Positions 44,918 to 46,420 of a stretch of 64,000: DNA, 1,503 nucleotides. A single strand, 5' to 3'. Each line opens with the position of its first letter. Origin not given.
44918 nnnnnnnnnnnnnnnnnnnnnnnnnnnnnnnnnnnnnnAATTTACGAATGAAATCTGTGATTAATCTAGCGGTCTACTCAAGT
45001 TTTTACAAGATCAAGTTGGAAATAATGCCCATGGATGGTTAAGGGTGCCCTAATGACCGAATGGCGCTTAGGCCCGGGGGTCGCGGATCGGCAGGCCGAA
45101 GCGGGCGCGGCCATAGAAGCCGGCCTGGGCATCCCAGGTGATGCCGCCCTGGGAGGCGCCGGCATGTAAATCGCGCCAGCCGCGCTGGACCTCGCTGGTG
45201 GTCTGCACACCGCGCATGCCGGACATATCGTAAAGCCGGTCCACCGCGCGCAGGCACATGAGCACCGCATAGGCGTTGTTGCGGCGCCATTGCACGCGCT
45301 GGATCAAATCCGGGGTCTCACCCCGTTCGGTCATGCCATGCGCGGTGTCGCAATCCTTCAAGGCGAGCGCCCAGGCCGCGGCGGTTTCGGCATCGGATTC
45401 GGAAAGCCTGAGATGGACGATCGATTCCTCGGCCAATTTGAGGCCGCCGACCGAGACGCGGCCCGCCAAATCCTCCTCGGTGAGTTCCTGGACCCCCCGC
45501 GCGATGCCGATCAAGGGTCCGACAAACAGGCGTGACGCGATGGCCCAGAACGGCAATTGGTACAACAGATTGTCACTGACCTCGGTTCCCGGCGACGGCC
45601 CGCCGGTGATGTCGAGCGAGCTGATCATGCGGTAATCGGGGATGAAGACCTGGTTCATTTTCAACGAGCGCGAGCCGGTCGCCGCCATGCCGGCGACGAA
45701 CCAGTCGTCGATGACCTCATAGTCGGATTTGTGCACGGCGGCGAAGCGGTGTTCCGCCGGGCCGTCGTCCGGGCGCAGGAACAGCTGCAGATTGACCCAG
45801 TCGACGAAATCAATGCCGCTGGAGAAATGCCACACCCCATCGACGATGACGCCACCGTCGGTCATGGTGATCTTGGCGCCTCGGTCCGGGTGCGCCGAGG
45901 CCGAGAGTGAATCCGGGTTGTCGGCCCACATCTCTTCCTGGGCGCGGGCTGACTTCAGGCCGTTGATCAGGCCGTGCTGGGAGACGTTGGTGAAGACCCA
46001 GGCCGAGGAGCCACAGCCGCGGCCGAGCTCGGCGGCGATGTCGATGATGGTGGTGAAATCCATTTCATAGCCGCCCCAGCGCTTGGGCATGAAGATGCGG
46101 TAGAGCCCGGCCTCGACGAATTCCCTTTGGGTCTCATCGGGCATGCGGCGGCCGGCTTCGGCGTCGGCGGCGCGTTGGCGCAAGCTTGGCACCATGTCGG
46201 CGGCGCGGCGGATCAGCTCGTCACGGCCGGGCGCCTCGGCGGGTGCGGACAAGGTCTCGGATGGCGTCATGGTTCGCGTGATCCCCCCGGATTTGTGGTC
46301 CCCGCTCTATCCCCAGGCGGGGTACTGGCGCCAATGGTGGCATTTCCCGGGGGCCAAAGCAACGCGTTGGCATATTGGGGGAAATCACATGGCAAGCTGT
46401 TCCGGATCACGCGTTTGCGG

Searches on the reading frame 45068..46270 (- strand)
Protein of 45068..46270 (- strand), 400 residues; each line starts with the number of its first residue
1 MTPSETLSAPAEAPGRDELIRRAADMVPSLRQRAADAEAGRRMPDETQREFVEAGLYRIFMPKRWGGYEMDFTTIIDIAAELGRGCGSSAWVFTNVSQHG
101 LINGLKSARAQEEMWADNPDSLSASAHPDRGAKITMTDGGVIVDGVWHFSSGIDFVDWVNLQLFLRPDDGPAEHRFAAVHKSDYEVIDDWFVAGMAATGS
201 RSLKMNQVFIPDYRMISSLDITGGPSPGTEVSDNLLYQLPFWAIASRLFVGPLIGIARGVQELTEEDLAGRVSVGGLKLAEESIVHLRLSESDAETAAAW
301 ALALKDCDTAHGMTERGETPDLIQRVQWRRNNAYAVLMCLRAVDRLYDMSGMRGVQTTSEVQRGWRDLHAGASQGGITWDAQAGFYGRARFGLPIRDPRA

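Call 3: search_protein_families(library=pfam, proteins=[window:45068-46270:-], max_evalue=0.001)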
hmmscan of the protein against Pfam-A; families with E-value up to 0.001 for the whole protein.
window:45068-46270:- (400 aa): 3 families
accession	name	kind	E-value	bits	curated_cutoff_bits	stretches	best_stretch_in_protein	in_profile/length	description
PF08028.16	Acyl-CoA_dh_2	-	3.8e-22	79.4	22.7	1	249-373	3-128/134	Acyl-CoA dehydrogenase, C-terminal domain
PF02771.21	Acyl-CoA_dh_N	-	2.7e-08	34.6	22.9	1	30-95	19-84/113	Acyl-CoA dehydrogenase, N-terminal domain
PF00441.29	Acyl-CoA_dh_1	-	0.00073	20.1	22.4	0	253-371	22-131/150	Acyl-CoA dehydrogenase, C-terminal domain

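Call 4: search_protein_families(library=ncbifam, proteins=[window:45068-46270:-], max_evalue=0.001)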
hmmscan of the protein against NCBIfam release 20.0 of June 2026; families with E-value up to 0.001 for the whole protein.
window:45068-46270:- (400 aa): 7 families
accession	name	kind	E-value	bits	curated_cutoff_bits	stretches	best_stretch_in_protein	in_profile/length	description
NF045629.1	monooxsub_HsaA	equivalog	1.3e-75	254.6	450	1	22-397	3-380/383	3-hydroxy-9,10-secoandrosta-1,3,5(10)-triene-9,17-dione monooxygenase oxygenase subunit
NF045920.1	HphnlacHdxOX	equivalog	2.5e-68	230.8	650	1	21-393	3-377/384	p-hydroxyphenylacetate 3-hydroxylase oxygenase component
TIGR04022.1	sulfur_SfnB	equivalog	2.4e-17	62.9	430.9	1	17-369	8-360/391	SfnB family sulfur acquisition oxidoreductase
NF043015.1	DibenthMonoxDszC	equivalog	1.3e-09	37.4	850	1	45-264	44-271/415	dibenzothiophene monooxygenase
NF049984.1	Rv1679_FadE16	equivalog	1e-05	25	600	0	25-93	7-75/371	Rv1679 family acyl-CoA dehydrogenase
NF002885.1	PRK03354.1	equivalog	0.00065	18.8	540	0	39-94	34-88/378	crotonobetainyl-CoA dehydrogenase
NF042439.1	SulpropCoADesulf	equivalog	0.00066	18.5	600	0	23-95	4-77/379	3-sulfinopropanoyl-CoA desulfinase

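Call 9: search_solved_structures(query=window:45068-46270:-, max_evalue=1e-10)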
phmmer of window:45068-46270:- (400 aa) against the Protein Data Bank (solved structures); distinct sequences matched with E-value up to 1e-10: 7.
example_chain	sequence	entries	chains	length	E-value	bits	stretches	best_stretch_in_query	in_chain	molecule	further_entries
2rfq_A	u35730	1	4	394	8.7e-58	199.5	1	18-398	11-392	3-HSA hydroxylase, oxygenase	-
3afe_A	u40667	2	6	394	2.7e-55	191.3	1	23-397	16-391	Hydroxylase, putative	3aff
2jbr_A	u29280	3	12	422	3.5e-55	190.9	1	19-393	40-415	P-HYDROXYPHENYLACETATE HYDROXYLASE C2 OXYGENASE COMPONENT | P-HYDROXYPHENYLACETATE HYDROXYLASE C2:OXYGENASE COMPONENT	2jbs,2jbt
2or0_A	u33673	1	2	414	5.2e-37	131.1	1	19-373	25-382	Hydroxylase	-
7f70_A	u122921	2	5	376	3.8e-29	105.2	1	29-372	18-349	Rv3094c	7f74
7f72_A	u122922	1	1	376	6.2e-29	104.5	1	29-372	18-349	Rv3094c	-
5lvu_A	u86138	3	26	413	1.7e-27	99.8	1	13-394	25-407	XiaF protein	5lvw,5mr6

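Call 24: find_homologous_proteins(query=window:45068-46270:-, max_evalue=1e-20)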
Query window:45068-46270:- (400 aa): 692 proteins with E <= 1e-20 among 8000 candidates; the best 120 are listed.
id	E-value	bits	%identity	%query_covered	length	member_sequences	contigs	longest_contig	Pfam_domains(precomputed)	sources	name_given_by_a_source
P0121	8.3e-270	913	100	100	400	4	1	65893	PF08028.17,PF02771.22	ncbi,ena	-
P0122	4.8e-250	847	93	100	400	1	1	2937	PF08028.17,PF02771.22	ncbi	-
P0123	1.2e-244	830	90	100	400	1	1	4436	PF08028.17,PF02771.22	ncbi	-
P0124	4.0e-194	663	73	99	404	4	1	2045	PF08028.17,PF02771.22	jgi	jgi:3-hydroxy-9,10-secoandrosta-1,3,5(10)-triene-9,17-dione monooxygenase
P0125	2.6e-193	661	71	100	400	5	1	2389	PF00441.30,PF08028.17,PF02771.22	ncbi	-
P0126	1.1e-191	655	71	100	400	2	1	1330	PF00441.30,PF08028.17,PF02771.22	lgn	-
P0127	2.7e-179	615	66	100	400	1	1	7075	PF00441.30,PF08028.17,PF02771.22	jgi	jgi:3-hydroxy-9,10-secoandrosta-1,3,5(10)-triene-9,17-dione monooxygenase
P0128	7.9e-176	603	65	100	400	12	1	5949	PF00441.30,PF08028.17,PF02771.22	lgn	-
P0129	1.1e-174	599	65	100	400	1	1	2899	PF08028.17,PF02771.22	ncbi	-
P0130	8.7e-174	596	66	97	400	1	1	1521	PF08028.17,PF02771.22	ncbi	-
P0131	9.6e-171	586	66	96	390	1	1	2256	PF00441.30,PF08028.17,PF02771.22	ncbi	-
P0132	2.9e-170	585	64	100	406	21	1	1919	PF08028.17,PF02771.22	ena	-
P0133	3.1e-170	585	65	97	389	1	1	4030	PF00441.30,PF08028.17,PF02771.22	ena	-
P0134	3.8e-169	581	63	100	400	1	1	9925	PF00441.30,PF08028.17,PF02771.22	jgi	jgi:3-hydroxy-9,10-secoandrosta-1,3,5(10)-triene-9,17-dione monooxygenase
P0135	6.6e-169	580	64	96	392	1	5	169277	PF00441.30,PF08028.17,PF02771.22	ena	-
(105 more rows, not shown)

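Call 26: find_encoding_contigs(protein=P0123, flank=10000, max_places=3)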
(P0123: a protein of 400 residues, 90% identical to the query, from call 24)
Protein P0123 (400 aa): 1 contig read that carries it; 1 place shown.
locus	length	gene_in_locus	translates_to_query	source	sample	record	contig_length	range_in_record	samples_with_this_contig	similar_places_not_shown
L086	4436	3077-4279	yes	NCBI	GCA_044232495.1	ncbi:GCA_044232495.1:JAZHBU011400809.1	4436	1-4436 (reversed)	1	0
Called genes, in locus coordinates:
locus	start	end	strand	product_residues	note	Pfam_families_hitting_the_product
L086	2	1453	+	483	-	?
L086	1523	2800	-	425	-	-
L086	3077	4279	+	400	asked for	PF02771:Acyl-CoA_dh_N, PF08028:Acyl-CoA_dh_2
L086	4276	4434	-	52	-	?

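Call 27: find_encoding_contigs(protein=P0122, flank=10000, max_places=3)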
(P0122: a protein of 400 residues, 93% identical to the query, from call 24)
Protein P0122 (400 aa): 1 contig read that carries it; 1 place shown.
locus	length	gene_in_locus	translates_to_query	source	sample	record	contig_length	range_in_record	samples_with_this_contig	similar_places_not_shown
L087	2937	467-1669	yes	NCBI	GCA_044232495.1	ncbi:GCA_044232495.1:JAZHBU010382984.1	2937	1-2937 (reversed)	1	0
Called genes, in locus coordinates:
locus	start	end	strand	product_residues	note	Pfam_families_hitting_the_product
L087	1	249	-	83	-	?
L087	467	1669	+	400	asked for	PF02771:Acyl-CoA_dh_N, PF08028:Acyl-CoA_dh_2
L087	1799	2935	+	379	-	?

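Call 37: search_protein_families(library=pfam, proteins=[L086:1523-2800:-], max_evalue=0.01)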
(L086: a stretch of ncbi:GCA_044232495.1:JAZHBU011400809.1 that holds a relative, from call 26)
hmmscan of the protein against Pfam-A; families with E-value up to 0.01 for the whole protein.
L086:1523-2800:- (425 aa): 0 families

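Call 39: search_solved_structures(query=L086:1523-2800:-, max_evalue=1)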
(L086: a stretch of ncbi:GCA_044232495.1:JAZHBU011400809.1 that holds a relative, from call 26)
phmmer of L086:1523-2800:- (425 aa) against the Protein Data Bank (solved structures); distinct sequences matched with E-value up to 1: 8.
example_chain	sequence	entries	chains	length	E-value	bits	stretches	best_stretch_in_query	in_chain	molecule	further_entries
7ndr_A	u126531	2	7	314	5e-06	29.1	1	32-136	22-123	Tripartite tricarboxylate transporter substrate binding protein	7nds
2dvz_A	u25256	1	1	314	8.3e-06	28.4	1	31-125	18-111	Putative exported protein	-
6hke_A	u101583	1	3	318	2.1e-05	27.1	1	30-99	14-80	Possible TctC subunit of the Tripartite Tricarboxylate Transport(TTT) Family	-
2qpq_A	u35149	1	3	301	0.00016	24.2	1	30-119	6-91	protein Bug27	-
8hkb_A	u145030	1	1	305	0.00017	24.1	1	33-135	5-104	Periplasmic terephthalate binding protein (TBP)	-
8hka_A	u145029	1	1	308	0.00018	24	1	33-135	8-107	Periplasmic terephthalate binding protein (TBP)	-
8hk9_D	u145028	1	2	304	0.00022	23.7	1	33-135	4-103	Periplasmic terephthalate binding protein (TBP)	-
5oei_A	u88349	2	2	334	0.0052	19.2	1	33-119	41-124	Uncharacterized protein family UPF0065:Tat pathway signal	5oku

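Call 52: find_encoding_contigs(protein=P0135, flank=7000, max_places=3)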
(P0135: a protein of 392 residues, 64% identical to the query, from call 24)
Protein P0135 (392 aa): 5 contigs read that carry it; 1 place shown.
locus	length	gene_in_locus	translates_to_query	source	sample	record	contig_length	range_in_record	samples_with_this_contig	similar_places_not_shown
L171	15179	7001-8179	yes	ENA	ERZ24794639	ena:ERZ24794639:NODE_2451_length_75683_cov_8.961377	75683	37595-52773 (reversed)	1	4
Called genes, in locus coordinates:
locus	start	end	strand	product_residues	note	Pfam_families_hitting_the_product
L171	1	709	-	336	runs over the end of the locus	PF06574:FAD_syn, PF01687:Flavokinase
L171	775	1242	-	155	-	PF01575:MaoC_dehydratas, PF13452:FAS1_DH_region (weak)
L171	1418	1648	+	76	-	-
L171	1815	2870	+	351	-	PF00990:GGDEF, PF22335:Cas10-Cmr2_palm2 (weak)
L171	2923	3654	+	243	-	PF01887:SAM_HAT_N, PF20257:SAM_HAT_C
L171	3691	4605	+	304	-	PF00892:EamA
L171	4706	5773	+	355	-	PF08240:ADH_N, PF00107:ADH_zinc_N, PF13602:ADH_zinc_N_2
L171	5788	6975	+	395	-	PF02771:Acyl-CoA_dh_N (weak), PF00441:Acyl-CoA_dh_1 (weak), PF08028:Acyl-CoA_dh_2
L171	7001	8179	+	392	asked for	PF02771:Acyl-CoA_dh_N (weak), PF00441:Acyl-CoA_dh_1, PF08028:Acyl-CoA_dh_2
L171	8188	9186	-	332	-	PF08100:Dimerisation, PF00891:Methyltransf_2, PF13489:Methyltransf_23 (weak), PF08242:Methyltransf_12 (weak)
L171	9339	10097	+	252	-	-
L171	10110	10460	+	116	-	-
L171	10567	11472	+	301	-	PF00892:EamA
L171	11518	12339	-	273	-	PF05552:MS_channel_1st_1, PF21088:MS_channel_1st, PF00924:MS_channel_2nd, PF21082:MS_channel_3rd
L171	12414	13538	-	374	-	PF00296:Bac_luciferase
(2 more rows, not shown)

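Call 53: find_encoding_contigs(protein=P0127, flank=7000, max_places=2)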
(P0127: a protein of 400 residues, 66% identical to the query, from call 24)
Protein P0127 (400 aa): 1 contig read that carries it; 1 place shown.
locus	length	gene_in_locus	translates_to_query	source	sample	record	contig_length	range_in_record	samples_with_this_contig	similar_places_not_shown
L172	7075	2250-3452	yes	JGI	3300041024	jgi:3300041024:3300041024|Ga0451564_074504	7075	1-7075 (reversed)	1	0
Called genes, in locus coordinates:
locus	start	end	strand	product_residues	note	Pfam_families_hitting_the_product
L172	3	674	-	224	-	?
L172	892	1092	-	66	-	-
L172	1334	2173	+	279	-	PF13030:DUF3891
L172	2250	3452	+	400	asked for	PF02771:Acyl-CoA_dh_N, PF00441:Acyl-CoA_dh_1 (weak), PF08028:Acyl-CoA_dh_2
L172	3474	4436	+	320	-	PF01557:FAA_hydrolase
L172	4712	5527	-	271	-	PF00561:Abhydrolase_1, PF12146:Hydrolase_4, PF12697:Abhydrolase_6, PF08386:Abhydrolase_4 (weak)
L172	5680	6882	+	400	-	PF00108:Thiolase_N, PF00109:ketoacyl-synt (faint), PF02803:Thiolase_C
